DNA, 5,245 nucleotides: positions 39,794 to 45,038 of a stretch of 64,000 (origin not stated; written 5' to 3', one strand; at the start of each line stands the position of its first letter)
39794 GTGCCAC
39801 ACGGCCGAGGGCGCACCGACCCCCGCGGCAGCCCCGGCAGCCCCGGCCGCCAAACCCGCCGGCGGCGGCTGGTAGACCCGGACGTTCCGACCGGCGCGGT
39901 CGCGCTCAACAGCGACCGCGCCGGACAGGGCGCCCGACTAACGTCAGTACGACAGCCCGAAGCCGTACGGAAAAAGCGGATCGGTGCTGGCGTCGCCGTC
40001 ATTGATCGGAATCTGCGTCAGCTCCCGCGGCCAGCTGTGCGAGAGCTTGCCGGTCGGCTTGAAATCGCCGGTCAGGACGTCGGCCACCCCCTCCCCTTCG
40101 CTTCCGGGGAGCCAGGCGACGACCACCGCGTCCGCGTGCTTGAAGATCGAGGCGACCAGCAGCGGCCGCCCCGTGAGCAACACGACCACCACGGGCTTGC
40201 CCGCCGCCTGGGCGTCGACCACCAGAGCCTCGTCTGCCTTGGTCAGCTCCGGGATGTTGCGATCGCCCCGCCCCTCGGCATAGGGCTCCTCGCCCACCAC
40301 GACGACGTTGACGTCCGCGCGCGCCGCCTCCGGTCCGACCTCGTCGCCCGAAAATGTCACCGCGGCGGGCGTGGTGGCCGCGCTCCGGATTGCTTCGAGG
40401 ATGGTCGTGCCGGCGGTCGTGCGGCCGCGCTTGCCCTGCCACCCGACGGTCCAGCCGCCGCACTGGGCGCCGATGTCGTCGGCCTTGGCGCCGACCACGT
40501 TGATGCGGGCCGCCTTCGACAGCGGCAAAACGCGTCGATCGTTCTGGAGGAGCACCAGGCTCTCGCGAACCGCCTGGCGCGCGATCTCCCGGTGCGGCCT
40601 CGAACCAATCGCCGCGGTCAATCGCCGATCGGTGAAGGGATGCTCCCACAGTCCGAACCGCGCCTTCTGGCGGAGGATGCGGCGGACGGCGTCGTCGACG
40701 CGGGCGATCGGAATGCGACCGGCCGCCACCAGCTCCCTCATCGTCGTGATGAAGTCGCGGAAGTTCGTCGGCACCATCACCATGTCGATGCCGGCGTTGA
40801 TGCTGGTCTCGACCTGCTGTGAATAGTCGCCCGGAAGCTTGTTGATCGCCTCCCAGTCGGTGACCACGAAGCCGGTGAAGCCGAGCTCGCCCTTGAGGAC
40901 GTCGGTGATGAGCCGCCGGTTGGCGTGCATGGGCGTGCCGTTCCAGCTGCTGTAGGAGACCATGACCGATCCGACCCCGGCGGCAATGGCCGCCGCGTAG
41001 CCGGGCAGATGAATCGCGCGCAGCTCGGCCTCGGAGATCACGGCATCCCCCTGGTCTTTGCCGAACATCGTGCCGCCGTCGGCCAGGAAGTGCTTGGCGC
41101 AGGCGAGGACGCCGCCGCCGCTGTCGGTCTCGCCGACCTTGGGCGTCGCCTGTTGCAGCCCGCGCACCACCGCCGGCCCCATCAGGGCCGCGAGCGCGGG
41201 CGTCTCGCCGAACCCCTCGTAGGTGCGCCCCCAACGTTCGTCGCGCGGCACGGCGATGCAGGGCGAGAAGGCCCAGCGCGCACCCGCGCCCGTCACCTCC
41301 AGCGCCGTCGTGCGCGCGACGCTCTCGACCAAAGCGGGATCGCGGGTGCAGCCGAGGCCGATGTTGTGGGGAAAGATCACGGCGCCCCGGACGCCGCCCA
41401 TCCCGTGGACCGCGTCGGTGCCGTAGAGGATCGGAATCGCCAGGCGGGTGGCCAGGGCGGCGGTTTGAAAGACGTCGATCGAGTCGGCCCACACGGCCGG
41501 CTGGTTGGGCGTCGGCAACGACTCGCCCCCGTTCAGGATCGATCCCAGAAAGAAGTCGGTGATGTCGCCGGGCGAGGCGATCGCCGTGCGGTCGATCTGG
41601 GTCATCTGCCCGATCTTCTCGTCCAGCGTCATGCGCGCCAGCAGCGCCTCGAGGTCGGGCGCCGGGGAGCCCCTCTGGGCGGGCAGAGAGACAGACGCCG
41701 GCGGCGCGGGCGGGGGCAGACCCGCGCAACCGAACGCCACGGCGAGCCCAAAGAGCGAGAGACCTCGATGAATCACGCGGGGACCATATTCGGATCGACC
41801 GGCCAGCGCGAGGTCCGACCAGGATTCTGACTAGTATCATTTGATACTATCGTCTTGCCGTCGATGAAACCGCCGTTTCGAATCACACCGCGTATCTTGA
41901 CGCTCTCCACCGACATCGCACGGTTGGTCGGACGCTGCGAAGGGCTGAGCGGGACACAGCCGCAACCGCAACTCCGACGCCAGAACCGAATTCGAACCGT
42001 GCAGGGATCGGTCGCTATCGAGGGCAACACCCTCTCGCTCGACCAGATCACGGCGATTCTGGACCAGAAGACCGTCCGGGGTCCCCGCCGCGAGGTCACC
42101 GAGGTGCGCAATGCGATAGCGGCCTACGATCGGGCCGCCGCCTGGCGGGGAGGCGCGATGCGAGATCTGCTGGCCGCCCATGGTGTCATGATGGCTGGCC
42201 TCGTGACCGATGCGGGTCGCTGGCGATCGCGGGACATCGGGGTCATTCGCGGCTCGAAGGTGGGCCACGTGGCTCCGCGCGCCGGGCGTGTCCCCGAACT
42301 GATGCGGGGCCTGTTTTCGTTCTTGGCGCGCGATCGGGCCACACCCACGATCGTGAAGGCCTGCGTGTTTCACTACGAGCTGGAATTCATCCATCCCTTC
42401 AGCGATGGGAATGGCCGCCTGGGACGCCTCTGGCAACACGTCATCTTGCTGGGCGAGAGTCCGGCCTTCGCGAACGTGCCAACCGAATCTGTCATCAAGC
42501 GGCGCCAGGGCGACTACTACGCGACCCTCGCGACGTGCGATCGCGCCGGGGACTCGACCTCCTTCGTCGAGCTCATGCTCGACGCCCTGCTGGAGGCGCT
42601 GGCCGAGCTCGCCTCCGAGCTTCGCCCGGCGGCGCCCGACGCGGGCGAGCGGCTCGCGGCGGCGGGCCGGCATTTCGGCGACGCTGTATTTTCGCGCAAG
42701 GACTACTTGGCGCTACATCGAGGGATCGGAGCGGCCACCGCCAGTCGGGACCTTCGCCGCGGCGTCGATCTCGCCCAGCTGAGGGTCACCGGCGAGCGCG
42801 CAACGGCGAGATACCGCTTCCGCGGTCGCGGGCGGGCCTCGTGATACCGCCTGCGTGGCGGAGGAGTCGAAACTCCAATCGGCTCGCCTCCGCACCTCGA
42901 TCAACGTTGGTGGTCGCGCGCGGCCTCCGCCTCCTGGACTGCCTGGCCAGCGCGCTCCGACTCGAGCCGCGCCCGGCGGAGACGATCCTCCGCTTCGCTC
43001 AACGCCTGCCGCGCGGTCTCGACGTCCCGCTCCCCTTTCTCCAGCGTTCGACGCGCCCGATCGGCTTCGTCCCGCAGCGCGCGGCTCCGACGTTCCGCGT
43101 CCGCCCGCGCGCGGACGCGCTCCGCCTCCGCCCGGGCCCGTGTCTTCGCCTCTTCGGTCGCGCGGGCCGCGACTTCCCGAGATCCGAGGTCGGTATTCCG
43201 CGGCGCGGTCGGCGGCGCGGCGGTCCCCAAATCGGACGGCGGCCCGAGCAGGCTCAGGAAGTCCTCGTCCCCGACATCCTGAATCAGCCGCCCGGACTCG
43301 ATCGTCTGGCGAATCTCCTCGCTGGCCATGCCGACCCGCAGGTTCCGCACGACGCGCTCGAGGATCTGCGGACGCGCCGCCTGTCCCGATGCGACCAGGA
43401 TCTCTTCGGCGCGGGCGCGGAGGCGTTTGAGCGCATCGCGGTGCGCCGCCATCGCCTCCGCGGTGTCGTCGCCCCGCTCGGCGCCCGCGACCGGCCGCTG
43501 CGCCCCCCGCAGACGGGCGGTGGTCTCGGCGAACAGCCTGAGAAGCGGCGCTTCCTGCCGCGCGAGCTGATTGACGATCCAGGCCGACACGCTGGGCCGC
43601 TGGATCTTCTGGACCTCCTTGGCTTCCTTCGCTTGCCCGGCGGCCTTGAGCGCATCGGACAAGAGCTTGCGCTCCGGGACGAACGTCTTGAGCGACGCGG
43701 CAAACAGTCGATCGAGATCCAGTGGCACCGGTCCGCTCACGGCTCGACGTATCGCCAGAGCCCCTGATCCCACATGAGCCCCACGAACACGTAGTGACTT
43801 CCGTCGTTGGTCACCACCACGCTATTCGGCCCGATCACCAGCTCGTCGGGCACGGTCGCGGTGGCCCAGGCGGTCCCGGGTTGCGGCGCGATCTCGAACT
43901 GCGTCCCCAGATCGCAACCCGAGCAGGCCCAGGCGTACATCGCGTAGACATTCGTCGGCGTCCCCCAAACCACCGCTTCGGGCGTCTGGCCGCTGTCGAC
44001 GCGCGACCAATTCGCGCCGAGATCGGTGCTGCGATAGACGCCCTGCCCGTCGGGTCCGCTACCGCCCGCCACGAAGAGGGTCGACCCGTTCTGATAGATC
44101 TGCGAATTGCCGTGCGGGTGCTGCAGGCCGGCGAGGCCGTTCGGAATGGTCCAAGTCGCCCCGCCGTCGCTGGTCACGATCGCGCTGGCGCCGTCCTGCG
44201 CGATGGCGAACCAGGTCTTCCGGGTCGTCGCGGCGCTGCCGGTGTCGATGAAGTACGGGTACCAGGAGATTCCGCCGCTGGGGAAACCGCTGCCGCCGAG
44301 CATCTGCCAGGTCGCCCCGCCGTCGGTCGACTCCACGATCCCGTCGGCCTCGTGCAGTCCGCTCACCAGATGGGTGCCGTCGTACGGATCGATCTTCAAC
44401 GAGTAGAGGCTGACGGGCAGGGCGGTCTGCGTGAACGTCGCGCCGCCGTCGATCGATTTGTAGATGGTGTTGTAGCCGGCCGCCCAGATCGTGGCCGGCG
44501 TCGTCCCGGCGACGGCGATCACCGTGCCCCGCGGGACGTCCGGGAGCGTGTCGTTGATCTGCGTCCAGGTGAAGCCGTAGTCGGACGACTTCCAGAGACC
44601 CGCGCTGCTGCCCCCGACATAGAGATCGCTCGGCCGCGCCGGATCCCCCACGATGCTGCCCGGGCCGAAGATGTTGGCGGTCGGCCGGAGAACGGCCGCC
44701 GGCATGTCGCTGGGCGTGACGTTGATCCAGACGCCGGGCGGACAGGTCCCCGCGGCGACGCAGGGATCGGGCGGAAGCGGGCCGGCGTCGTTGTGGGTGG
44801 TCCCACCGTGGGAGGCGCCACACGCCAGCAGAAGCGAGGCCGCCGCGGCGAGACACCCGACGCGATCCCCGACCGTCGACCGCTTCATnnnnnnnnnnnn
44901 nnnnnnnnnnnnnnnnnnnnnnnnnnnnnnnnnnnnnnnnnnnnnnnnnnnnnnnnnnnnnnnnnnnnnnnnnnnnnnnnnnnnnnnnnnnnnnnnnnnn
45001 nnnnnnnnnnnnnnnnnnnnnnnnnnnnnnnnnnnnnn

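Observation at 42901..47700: Operon of an ABC transporter, a DAC (c-di-AMP synthase)-like protein with a novel N-terminal domain, a BNR lipoprotein and a coiled-coil protein, joined by start/stop overlaps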

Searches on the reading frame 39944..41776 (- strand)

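Call 33: search_protein_families(library=pfam, proteins=[window:39944-41776:-], max_evalue=0.001)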
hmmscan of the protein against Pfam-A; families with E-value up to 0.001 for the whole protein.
window:39944-41776:- (610 aa): 2 families
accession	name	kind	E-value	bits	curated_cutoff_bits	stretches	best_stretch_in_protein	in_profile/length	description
PF00933.27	Glyco_hydro_3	-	2e-72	244.7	27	1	50-369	1-315/316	Glycosyl hydrolase family 3 N terminal domain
PF01915.27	Glyco_hydro_3_C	-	2.7e-44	152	31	1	407-610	1-200/200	Glycosyl hydrolase family 3 C-terminal domain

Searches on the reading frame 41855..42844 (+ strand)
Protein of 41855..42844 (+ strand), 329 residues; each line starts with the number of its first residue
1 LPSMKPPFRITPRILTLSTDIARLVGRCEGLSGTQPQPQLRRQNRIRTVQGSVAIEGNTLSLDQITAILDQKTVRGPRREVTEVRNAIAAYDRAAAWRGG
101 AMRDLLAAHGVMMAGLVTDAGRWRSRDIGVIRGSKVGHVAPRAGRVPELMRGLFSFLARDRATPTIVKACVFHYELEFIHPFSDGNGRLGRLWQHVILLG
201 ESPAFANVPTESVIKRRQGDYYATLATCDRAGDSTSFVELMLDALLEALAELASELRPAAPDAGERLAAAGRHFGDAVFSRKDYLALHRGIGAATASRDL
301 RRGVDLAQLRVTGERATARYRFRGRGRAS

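Call 33: search_protein_families(library=pfam, proteins=[window:41855-42844:+], max_evalue=0.001)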
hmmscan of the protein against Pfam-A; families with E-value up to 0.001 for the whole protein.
window:41855-42844:+ (329 aa): 1 family
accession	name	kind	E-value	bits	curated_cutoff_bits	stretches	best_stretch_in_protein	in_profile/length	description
PF02661.23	Fic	-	1e-18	68.4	24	1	103-198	5-93/93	Fic/DOC family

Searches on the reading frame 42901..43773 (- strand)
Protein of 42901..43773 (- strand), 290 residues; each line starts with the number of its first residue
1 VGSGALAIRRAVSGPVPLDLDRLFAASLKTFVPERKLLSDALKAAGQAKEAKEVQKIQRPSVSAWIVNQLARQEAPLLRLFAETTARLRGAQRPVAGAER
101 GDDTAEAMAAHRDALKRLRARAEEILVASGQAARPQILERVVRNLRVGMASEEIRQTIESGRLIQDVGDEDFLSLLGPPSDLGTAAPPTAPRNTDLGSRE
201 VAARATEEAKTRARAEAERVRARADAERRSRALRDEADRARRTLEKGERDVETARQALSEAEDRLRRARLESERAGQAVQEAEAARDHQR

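Call 3: search_protein_families(library=pfam, proteins=[window:42901-43773:-], max_evalue=1)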
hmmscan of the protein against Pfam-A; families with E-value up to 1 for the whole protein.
window:42901-43773:- (290 aa): 0 families

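Call 5: search_protein_families(library=ncbifam, proteins=[window:42901-43740:-], max_evalue=1)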
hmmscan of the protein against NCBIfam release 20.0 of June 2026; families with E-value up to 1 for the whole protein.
window:42901-43740:- (279 aa): 2 families
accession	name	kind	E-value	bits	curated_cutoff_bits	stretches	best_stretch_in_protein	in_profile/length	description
TIGR03741.1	PRTRC_E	subfamily_domain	0.3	11.1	37.95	1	6-42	53-90/106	PRTRC system protein E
NF007921.0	PRK10636.1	equivalog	0.77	7.9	917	0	195-261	527-593/638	ABC transporter ATP-binding protein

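Call 6: search_protein_families(library=padloc, proteins=[window:42901-43740:-], max_evalue=1)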
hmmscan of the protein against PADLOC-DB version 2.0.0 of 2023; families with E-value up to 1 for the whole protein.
window:42901-43740:- (279 aa): 0 families

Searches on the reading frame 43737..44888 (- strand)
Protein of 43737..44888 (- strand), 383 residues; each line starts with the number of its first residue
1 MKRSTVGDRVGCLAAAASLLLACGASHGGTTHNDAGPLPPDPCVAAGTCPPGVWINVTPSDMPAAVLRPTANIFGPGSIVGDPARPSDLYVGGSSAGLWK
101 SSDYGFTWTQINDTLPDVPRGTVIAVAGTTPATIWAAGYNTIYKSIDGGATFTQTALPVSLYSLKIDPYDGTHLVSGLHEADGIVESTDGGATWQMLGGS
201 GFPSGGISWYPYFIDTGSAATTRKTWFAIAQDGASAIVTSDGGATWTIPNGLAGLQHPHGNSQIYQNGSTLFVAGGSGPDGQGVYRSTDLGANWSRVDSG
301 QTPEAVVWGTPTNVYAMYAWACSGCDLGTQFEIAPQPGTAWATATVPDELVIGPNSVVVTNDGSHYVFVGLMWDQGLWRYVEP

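Call 3: search_protein_families(library=pfam, proteins=[window:43737-44888:-], max_evalue=1)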
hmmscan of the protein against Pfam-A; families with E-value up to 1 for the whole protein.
window:43737-44888:- (383 aa): 4 families
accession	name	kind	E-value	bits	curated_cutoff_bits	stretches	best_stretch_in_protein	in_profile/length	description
PF15902.12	Sortilin-Vps10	-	1.2e-08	34.7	33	2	98-197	3-112/446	Sortilin, neurotensin receptor 3,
PF02012.26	BNR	-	5.7e-06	26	27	1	187-195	3-11/12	BNR/Asp-box repeat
PF15899.11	BNR_6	-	0.00013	22.1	27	1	98-111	1-14/14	BNR-Asp box repeat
PF01112.23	Asparaginase_2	-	0.22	11.1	27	1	9-48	178-217/309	Asparaginase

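Call 5: search_protein_families(library=ncbifam, proteins=[window:43737-44888:-], max_evalue=1)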
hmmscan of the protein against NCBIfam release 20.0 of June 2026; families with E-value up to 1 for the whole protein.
window:43737-44888:- (383 aa): 3 families
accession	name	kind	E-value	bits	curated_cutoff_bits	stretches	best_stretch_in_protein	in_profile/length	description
NF045728.1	glycosyl_F510_1955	equivalog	1.1e-16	60.9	175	2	88-198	106-214/246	F510_1955 family glycosylhydrolase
NF053688.1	BamI_Bacteroidota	equivalog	0.0013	18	370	1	100-301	189-401/452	BamI family beta-barrel-assembly machinery protein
NF047818.1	LIC11996_lipo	equivalog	0.0029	16.8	350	0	284-301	344-361/422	LIC11996 family lipoprotein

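Call 6: search_protein_families(library=padloc, proteins=[window:43737-44888:-], max_evalue=1)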
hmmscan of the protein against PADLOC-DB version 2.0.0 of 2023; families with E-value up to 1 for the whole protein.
window:43737-44888:- (383 aa): 0 families
